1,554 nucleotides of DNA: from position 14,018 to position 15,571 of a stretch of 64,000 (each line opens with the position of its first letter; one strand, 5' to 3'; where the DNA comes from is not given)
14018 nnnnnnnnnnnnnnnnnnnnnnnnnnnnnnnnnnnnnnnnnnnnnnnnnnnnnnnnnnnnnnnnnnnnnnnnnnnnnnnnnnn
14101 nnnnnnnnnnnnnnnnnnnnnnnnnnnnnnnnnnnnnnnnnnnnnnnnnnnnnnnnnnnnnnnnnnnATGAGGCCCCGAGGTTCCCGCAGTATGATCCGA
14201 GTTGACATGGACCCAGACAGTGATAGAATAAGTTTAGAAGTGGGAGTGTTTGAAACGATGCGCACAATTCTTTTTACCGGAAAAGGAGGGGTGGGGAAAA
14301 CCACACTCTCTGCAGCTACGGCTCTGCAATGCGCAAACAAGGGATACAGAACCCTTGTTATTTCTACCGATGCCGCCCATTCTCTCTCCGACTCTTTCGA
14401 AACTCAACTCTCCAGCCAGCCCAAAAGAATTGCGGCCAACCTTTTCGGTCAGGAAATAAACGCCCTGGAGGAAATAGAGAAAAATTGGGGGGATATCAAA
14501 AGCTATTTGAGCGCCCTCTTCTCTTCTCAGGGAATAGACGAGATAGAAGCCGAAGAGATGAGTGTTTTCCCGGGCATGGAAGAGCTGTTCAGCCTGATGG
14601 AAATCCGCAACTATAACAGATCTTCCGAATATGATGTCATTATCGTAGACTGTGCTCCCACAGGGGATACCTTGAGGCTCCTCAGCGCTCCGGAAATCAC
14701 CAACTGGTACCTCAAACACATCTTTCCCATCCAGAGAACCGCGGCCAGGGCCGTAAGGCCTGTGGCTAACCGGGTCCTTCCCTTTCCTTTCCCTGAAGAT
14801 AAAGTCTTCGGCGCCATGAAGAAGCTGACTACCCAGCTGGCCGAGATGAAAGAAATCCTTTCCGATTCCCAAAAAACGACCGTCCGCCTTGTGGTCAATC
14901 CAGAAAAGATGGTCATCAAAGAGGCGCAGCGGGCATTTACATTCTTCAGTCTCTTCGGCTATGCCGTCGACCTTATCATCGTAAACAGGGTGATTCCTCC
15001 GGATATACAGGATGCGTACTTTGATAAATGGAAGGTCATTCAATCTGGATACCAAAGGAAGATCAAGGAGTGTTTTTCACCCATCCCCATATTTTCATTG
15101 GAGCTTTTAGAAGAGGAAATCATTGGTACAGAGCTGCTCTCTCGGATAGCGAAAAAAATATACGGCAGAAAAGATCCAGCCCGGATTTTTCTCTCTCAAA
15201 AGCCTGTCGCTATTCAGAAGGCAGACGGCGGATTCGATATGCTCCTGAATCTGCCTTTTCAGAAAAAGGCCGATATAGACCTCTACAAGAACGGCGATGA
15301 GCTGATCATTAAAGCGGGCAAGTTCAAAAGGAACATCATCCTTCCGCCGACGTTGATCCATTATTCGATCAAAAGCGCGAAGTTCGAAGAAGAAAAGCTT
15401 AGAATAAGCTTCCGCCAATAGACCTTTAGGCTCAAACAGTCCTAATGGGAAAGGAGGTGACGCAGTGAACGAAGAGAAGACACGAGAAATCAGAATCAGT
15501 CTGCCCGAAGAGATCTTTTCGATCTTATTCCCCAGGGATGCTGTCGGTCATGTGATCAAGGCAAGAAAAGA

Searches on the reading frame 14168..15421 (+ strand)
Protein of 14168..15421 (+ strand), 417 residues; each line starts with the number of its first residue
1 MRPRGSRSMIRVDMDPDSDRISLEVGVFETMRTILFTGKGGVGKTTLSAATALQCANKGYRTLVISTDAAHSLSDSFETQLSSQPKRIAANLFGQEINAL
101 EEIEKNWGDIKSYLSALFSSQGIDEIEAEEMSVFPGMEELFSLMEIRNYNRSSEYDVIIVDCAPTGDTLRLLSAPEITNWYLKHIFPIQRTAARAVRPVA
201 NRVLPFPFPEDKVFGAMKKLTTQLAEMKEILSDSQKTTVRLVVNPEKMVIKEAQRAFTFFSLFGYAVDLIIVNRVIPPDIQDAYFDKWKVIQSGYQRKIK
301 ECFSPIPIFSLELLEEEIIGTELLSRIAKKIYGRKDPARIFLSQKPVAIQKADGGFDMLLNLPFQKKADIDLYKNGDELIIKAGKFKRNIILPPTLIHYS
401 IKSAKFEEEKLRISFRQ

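Call 7: search_protein_families(library=pfam, proteins=[window:14168-15421:+], max_evalue=0.01)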
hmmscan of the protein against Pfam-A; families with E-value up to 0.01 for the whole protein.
window:14168-15421:+ (417 aa): 15 families
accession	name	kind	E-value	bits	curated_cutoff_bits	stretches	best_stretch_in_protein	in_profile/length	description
PF02374.21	ArsA_ATPase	-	5e-96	322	24.3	1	31-332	1-304/305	Anion-transporting ATPase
PF17886.7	ArsA_HSP20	-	1.5e-22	79.3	22.5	1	353-415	1-63/63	HSP20-like domain found in ArsA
PF13614.12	AAA_31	-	3.5e-13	50.3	27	1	36-169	7-132/177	AAA domain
PF01656.29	CbiA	-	8.9e-09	35.8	25.4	1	36-238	4-69/125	CobQ/CobB/MinD/ParA nucleotide binding domain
PF20720.3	nSTAND3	-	6.8e-05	23.1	27.2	1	29-72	15-56/155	Novel STAND NTPase 3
PF10609.15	ParA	-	6.9e-05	22.8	27.1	1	35-69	8-42/246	NUBPL iron-transfer P-loop NTPase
PF25199.1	nSTAND_NTPase5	-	0.00022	21.5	34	1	29-126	39-138/145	Novel STAND NTPase 5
PF00448.28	SRP54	-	0.00057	20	22.7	1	33-70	3-40/196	SRP54-type protein, GTPase domain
PF06745.19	ATPase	-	0.00083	19.2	26.6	1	26-71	14-60/231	KaiC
PF14276.11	DUF4363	-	0.00093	19.6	27.5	1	70-129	7-66/107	Domain of unknown function (DUF4363)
PF00142.24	Fer4_NifH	-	0.002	18.1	25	1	33-80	2-46/271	4Fe-4S iron sulfur cluster binding proteins, NifH/frxC family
PF13481.12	AAA_25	-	0.0031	17.6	27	1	26-88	28-91/195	AAA domain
PF04851.21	ResIII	-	0.0037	17.6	22.5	0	30-161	22-132/164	Type III restriction enzyme, res subunit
PF01695.23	IstB_IS21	-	0.0037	17.2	24.1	1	29-68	90-129/238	IstB-like ATP binding protein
PF13479.12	AAA_24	-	0.0061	16.9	27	0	33-161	4-71/195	AAA domain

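Call 9: find_encoding_contigs(protein=window:14258-15421:+, flank=10000, max_places=10)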
Protein window:14258-15421:+ (387 aa): no gene with exactly this product is on record in the collection.

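Call 11: find_related_loci(query=window:14258-15421:+, collection=genome_contigs, flank=10000)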
Query window:14258-15421:+ (387 aa) in genome_contigs; peptide patterns used: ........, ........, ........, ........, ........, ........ (x = any residue, [..] = any of these).
600 stretches matched a pattern (row limit reached: there are more); 586 encode a relative of the query (tblastn E <= 1e-3); the best 80 are kept; 80 distinct loci.
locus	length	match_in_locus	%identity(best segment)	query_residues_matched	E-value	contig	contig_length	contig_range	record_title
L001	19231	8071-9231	80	1-387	0e+0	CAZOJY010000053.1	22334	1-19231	MAG TPA_asm: uncultured Eubacteriales bacterium isolate binchicken_co275_143 genome assembly, contig: NODE_2892_length_2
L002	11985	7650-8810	76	1-387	0e+0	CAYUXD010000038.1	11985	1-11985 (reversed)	MAG TPA_asm: uncultured Eubacteriales bacterium isolate binchicken_co34_557 genome assembly, contig: NODE_9175_length_11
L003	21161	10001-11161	76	1-387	0e+0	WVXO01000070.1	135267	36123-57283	MAG: Candidatus Aminicenantes bacterium isolate CS1-C017 C_merged_R1_(paired)_contig_781, whole genome shotgun sequence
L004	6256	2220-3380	74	1-387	0e+0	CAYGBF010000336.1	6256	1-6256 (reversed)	MAG TPA_asm: uncultured Eubacteriales bacterium isolate ERP108616_co1_39 genome assembly, contig: k119_398320, whole gen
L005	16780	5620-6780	71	1-387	0e+0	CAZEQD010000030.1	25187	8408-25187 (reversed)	MAG TPA_asm: uncultured Eubacteriales bacterium isolate binchicken_co19_621 genome assembly, contig: NODE_2889_length_25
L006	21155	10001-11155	71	1-385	0e+0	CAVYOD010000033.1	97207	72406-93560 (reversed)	MAG: Candidatus Aminicenantes bacterium isolate MFD04408.bin.2.57 genome assembly, contig: contig_67440, whole genome sh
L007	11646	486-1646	71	1-387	0e+0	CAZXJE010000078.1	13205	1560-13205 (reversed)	MAG TPA_asm: uncultured Eubacteriales bacterium isolate SRP068000_co2_124 genome assembly, contig: NODE_4677_length_1320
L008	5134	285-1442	68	1-386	0e+0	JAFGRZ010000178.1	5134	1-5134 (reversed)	MAG: Candidatus Aminicenantes bacterium isolate Zod_Metabat.860 k87_2964728, whole genome shotgun sequence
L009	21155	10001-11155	68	1-385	0e+0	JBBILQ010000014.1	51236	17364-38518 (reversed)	MAG: Candidatus Aminicenantes bacterium isolate RVF170221_bin_212 NODE_482_length_51236_cov_7.268713, whole genome shotg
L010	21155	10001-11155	68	1-385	0e+0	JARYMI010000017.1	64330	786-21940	MAG: Clostridiales bacterium isolate A05DMB-I-28 NODE_17_length_64330_cov_10.386628, whole genome shotgun sequence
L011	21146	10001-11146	65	1-382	1e-176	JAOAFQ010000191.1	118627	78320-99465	MAG: Candidatus Aminicenantes bacterium isolate SKW293 k141_797950, whole genome shotgun sequence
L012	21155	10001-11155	63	1-385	5e-171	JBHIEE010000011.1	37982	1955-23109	MAG: Candidatus Aminicenantia bacterium isolate b3.sp2_bin.19 NODE_178_length_37982_cov_7.159121, whole genome shotgun s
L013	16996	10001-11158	52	1-386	5e-142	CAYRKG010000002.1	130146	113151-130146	MAG TPA_asm: uncultured Spirochaetota bacterium isolate SRP323688_co1_269 genome assembly, contig: NODE_263_length_13014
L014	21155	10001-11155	51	1-385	2e-140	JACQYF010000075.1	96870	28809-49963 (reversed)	MAG: Chloroflexi bacterium isolate NC_groundwater_1534_Pr4_S-0.65um_60_13 SR1-18-Sp65_coassembly_scaffold_95339, whole g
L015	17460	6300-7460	76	1-387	0e+0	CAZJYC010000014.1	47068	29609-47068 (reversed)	MAG TPA_asm: uncultured Eubacteriales bacterium isolate binchicken_co327_166 genome assembly, contig: NODE_77_length_470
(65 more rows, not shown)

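Call 23: find_homologous_proteins(query=window:14258-15421:+, max_evalue=1e-100)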
Query window:14258-15421:+ (387 aa): 6720 proteins with E <= 1e-100 among 8000 candidates; the best 120 are listed.
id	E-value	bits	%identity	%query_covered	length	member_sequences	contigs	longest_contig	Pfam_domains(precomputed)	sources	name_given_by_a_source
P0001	1.8e-235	799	91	100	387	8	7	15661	PF01656.30,PF13614.13,PF17886.8,PF02374.22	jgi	jgi:arsenite-transporting ATPase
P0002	5.9e-233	790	90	100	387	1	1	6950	PF01656.30,PF13614.13,PF17886.8,PF02374.22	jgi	jgi:arsenite-transporting ATPase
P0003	2.1e-230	782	90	100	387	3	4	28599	PF10609.16,PF01656.30,PF13614.13,PF17886.8,PF02374.22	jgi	jgi:arsenite-transporting ATPase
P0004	2.9e-230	782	89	100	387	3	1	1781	PF01656.30,PF13614.13,PF17886.8,PF02374.22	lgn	-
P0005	6.0e-229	777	90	100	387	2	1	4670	PF10609.16,PF01656.30,PF13614.13,PF17886.8,PF02374.22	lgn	-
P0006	5.6e-226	767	88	100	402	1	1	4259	PF01656.30,PF13614.13,PF17886.8,PF02374.22,PF00448.29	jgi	-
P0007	5.7e-224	761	87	100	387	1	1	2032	PF01656.30,PF13614.13,PF17886.8,PF02374.22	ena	-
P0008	7.7e-224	760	87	100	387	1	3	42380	PF01656.30,PF13614.13,PF17886.8,PF02374.22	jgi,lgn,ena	-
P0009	9.9e-223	757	87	100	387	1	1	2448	PF10609.16,PF01656.30,PF13614.13,PF17886.8,PF02374.22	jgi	-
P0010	2.5e-222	755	86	100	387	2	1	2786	PF01656.30,PF13614.13,PF17886.8,PF02374.22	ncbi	-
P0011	3.6e-222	755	86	100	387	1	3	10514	PF01656.30,PF13614.13,PF17886.8,PF02374.22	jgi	jgi:arsenite-transporting ATPase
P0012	9.1e-222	754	87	100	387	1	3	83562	PF10609.16,PF01656.30,PF13614.13,PF17886.8,PF02374.22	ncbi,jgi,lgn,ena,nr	ncbi:MAG: ArsA family ATPase [Candidatus Aminicenantes bacterium]|nr:ArsA family ATPase [Candidatus 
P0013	1.1e-221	753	86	100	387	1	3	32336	PF01656.30,PF13614.13,PF17886.8,PF02374.22,PF00448.29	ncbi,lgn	-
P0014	2.4e-221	752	86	100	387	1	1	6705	PF10609.16,PF01656.30,PF13614.13,PF17886.8,PF02374.22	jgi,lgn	jgi:arsenite-transporting ATPase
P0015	1.1e-220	750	86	100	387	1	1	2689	PF01656.30,PF13614.13,PF17886.8,PF02374.22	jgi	jgi:arsenite-transporting ATPase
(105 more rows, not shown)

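Call 24: find_encoding_contigs(protein=P0001, flank=10000, max_places=6)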
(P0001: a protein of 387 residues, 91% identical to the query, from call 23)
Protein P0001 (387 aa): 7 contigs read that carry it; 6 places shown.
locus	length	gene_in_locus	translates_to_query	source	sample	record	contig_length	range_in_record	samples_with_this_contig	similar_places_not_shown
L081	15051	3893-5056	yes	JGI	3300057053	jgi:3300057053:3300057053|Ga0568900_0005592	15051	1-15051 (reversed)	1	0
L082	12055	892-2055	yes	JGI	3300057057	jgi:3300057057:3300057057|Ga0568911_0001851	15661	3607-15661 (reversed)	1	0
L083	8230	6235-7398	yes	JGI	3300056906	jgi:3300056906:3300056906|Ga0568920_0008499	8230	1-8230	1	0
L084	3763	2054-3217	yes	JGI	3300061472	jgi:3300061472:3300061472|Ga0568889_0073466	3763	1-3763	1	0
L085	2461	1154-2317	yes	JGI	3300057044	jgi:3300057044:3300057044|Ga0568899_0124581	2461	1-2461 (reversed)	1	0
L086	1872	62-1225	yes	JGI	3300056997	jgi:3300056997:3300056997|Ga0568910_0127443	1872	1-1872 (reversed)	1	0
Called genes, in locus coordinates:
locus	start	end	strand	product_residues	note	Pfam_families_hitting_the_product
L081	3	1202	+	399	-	?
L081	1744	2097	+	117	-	PF12840:HTH_20 (faint), PF01022:HTH_5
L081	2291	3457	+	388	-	PF03773:ArsP_1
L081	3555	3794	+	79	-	PF13192:Thioredoxin_3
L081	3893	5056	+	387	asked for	PF01656:CbiA, PF02374:ArsA_ATPase, PF13614:AAA_31, PF17886:ArsA_HSP20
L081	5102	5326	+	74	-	PF27253:AF_1253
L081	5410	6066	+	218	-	PF01066:CDP-OH_P_transf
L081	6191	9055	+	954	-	PF13620:CarboxypepD_reg, PF13715:CarbopepD_reg_2, PF07715:Plug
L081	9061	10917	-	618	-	PF13522:GATase_6, PF13537:GATase_7, PF01380:SIS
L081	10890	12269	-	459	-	PF00483:NTP_transferase, PF01128:IspD (weak), PF02348:CTP_transf_3, PF12804:NTP_transf_3, PF25084:LbH_EIF2B (weak), PF14602:Hexapep_2 (faint), PF25087:GMPPB_C (faint), PF00132:Hexapep (weak)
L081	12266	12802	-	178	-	PF13174:TPR_6 (faint), PF07719:TPR_2 (faint), PF12895:ANAPC3 (faint), PF13424:TPR_12 (faint), PF13428:TPR_14 (faint), PF14559:TPR_19 (weak)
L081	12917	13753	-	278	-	PF03331:LpxC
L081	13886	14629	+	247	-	PF00731:AIRC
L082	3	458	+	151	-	?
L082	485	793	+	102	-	PF13192:Thioredoxin_3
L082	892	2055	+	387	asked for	PF01656:CbiA, PF02374:ArsA_ATPase, PF13614:AAA_31, PF17886:ArsA_HSP20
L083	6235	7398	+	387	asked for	PF01656:CbiA, PF02374:ArsA_ATPase, PF13614:AAA_31, PF17886:ArsA_HSP20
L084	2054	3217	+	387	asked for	PF01656:CbiA, PF02374:ArsA_ATPase, PF13614:AAA_31, PF17886:ArsA_HSP20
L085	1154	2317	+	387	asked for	PF01656:CbiA, PF02374:ArsA_ATPase, PF13614:AAA_31, PF17886:ArsA_HSP20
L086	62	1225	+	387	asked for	PF01656:CbiA, PF02374:ArsA_ATPase, PF13614:AAA_31, PF17886:ArsA_HSP20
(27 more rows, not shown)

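Call 25: find_encoding_contigs(protein=P0003, flank=10000, max_places=4)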
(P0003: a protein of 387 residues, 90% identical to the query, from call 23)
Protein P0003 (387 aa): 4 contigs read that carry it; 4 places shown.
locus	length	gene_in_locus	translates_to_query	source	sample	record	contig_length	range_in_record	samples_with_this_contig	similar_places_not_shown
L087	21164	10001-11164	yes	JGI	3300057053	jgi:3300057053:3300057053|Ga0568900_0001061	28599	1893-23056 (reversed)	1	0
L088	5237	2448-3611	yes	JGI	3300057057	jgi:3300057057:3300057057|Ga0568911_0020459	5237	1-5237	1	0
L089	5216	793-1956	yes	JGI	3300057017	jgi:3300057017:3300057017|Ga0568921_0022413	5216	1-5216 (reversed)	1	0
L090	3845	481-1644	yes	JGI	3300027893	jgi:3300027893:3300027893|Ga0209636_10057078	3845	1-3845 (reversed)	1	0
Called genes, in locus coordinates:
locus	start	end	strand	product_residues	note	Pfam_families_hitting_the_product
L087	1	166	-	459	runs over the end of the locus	PF05195:AMP_N, PF00557:Peptidase_M24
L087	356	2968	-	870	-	PF12704:MacB_PCD, PF02687:FtsX, PF12704:MacB_PCD, PF02687:FtsX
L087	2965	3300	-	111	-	PF03551:PadR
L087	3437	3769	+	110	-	-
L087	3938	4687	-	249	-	PF01925:TauE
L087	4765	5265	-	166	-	PF01980:TrmO_N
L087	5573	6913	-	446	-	PF01593:Amino_oxidase (faint), PF13450:NAD_binding_8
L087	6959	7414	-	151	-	PF04191:PEMT (weak)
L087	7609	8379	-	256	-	PF02525:Flavodoxin_2, PF03358:FMN_red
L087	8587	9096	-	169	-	-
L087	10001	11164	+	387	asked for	PF01656:CbiA, PF02374:ArsA_ATPase, PF10609:ParA (faint), PF13614:AAA_31, PF17886:ArsA_HSP20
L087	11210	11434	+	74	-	PF27253:AF_1253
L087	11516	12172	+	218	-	PF01066:CDP-OH_P_transf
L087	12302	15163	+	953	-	PF13620:CarboxypepD_reg, PF13715:CarbopepD_reg_2 (weak), PF07715:Plug (weak), PF25183:OMP_b-brl_4 (weak)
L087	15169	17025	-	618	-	PF13522:GATase_6, PF13537:GATase_7, PF01380:SIS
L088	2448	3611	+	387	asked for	PF01656:CbiA, PF02374:ArsA_ATPase, PF10609:ParA (faint), PF13614:AAA_31, PF17886:ArsA_HSP20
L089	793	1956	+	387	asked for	PF01656:CbiA, PF02374:ArsA_ATPase, PF10609:ParA (faint), PF13614:AAA_31, PF17886:ArsA_HSP20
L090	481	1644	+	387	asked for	PF01656:CbiA, PF02374:ArsA_ATPase, PF10609:ParA (faint), PF13614:AAA_31, PF17886:ArsA_HSP20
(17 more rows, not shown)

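Call 26: find_encoding_contigs(protein=P0012, flank=10000, max_places=3)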
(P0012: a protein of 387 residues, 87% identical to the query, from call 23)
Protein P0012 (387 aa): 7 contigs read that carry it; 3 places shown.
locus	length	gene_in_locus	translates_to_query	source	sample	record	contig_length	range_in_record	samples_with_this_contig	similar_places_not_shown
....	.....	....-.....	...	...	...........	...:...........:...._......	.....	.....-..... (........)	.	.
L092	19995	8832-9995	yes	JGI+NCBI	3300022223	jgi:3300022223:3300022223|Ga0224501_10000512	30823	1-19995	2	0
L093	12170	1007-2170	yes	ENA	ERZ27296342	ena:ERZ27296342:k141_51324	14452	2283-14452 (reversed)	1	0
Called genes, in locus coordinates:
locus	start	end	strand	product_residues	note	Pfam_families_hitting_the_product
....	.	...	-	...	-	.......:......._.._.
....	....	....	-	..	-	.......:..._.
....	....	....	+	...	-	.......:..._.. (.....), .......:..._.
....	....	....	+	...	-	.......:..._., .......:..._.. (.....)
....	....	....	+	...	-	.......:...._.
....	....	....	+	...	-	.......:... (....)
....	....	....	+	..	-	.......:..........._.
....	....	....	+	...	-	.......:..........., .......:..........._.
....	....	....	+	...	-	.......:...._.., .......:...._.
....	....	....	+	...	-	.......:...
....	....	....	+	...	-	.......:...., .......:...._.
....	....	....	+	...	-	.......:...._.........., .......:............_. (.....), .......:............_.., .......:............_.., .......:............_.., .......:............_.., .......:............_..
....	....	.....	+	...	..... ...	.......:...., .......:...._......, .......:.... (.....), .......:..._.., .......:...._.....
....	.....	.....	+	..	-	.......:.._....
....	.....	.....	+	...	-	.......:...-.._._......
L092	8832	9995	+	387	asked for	PF01656:CbiA, PF02374:ArsA_ATPase, PF10609:ParA (faint), PF13614:AAA_31, PF17886:ArsA_HSP20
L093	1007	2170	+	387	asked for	PF01656:CbiA, PF02374:ArsA_ATPase, PF10609:ParA (faint), PF13614:AAA_31, PF17886:ArsA_HSP20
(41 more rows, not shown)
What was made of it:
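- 14258..15421 (+): ArsA/Get3-type ATPase. First gene of the conserved right-hand anchor: ArsA, AF_1253, CDP-OH_P_transf, TonB-type OMP, GlmS, GlmU, LpxC, DnaG. Pfam (call 7) and synteny in calls 24-26.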

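Call 33: find_related_loci(query=window:14258-15421:+, collection=metagenome_contigs, flank=10000)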
Query window:14258-15421:+ (387 aa) in metagenome_contigs; peptide patterns used: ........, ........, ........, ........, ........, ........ (x = any residue, [..] = any of these).
599 stretches matched a pattern (row limit reached: there are more); 569 encode a relative of the query (tblastn E <= 1e-3); the best 80 are kept; 80 distinct loci.
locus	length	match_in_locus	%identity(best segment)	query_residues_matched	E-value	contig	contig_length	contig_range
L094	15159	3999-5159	91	1-387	0e+0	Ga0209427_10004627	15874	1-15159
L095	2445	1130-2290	79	1-387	0e+0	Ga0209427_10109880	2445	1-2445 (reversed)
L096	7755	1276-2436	75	1-387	0e+0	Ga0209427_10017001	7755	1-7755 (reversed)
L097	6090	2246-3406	75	1-387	0e+0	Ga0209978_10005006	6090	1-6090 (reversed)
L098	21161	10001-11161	77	1-387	0e+0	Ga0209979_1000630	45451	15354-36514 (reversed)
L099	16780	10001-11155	75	1-385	0e+0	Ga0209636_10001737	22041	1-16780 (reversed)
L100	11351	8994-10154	75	1-387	0e+0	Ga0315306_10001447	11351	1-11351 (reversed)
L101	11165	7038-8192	75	1-385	0e+0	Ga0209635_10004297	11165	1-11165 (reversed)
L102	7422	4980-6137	74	1-386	0e+0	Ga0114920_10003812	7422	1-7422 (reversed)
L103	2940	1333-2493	72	1-387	0e+0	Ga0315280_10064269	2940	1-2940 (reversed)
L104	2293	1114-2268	74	1-385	0e+0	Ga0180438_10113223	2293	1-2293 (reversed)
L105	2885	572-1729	73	1-386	0e+0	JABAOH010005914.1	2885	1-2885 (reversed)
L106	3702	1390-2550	72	1-387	0e+0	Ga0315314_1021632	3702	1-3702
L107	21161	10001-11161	73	1-387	0e+0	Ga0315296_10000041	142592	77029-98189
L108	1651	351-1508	73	1-386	0e+0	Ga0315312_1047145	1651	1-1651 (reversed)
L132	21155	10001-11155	68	1-385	0e+0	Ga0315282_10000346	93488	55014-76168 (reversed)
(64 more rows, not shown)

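Call 39: search_protein_families(library=pfam, proteins=[L099:743-1471:-, L099:1667-2896:-, L099:3176-3508:+, L099:3517-6141:+, L099:6676-9294:+, L094:511-3096:-, L094:3057-3383:-], max_evalue=0.01)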
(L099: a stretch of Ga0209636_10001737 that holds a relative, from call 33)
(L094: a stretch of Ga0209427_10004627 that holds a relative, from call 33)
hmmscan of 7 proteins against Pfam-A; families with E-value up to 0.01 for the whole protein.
L099:743-1471:- (242 aa): 1 family
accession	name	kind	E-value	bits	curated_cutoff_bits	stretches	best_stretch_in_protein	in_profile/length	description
PF08713.17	DNA_alkylation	-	2.8e-33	115.8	21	1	16-228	6-213/213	DNA alkylation repair enzyme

L099:1667-2896:- (409 aa): 9 families
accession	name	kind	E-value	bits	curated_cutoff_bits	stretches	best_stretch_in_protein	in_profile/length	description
PF13187.11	Fer4_9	-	1.9e-07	31.4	27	1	331-394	1-50/52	4Fe-4S dicluster domain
PF13237.11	Fer4_10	-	1.3e-06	28.7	25.5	1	377-393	5-21/53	4Fe-4S dicluster domain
PF00248.27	Aldo_ket_red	-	1.9e-05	24.3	24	0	134-252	89-192/291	Aldo/keto reductase family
PF13183.11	Fer4_8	-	0.00016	22.5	27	1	331-395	4-68/68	4Fe-4S dicluster domain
PF12838.12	Fer4_7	-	0.00041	21.2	27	1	332-394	2-51/52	4Fe-4S dicluster domain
PF12837.12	Fer4_6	-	0.00086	19.6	25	0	324-346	1-23/24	4Fe-4S binding domain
PF00037.32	Fer4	-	0.00099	19.3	21.1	0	379-394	6-21/24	4Fe-4S binding domain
PF13534.11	Fer4_17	-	0.0017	19.3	22.2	1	331-395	1-60/61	4Fe-4S dicluster domain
PF12797.12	Fer4_2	-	0.0052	17.1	24.5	0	379-392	8-21/22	4Fe-4S binding domain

L099:3176-3508:+ (110 aa): 2 families
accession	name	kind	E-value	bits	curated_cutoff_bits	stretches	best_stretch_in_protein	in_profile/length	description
PF03551.20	PadR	-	9e-08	32.4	27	1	19-88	7-75/75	Transcriptional regulator PadR-like family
PF03965.22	Penicillinase_R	-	0.00065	20.5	22.6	1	5-60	2-54/115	Penicillinase repressor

L099:3517-6141:+ (874 aa): 3 families
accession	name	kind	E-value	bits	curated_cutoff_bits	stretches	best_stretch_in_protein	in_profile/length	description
PF12704.14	MacB_PCD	-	1.4e-25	91.3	27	2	90-313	1-205/207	MacB-like periplasmic core domain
PF02687.27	FtsX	-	1.2e-20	74.2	25.5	2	371-487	3-120/120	FtsX-like permease C-terminal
PF20303.3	YLATT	-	0.0062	16.8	26.7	1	424-475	35-85/107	YEATS-Like-Associating Three TM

L099:6676-9294:+ (872 aa): 2 families
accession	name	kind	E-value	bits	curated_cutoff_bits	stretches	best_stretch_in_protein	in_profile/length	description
PF12704.14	MacB_PCD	-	2e-28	100.5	27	2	93-312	1-201/207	MacB-like periplasmic core domain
PF02687.27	FtsX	-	1e-22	80.9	25.5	2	363-476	2-116/120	FtsX-like permease C-terminal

L094:511-3096:- (861 aa): 2 families
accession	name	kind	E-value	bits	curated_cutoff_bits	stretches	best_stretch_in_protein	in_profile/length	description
PF12704.14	MacB_PCD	-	6.4e-34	118.5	27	2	95-310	1-205/207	MacB-like periplasmic core domain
PF02687.27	FtsX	-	3.4e-24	85.6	25.5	2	744-854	5-120/120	FtsX-like permease C-terminal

L094:3057-3383:- (108 aa): 2 families
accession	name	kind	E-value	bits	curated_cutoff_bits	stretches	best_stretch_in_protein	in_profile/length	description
PF03551.20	PadR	-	1.6e-08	34.8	27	1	22-88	10-75/75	Transcriptional regulator PadR-like family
PF03965.22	Penicillinase_R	-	0.00081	20.2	22.6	1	5-60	2-54/115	Penicillinase repressor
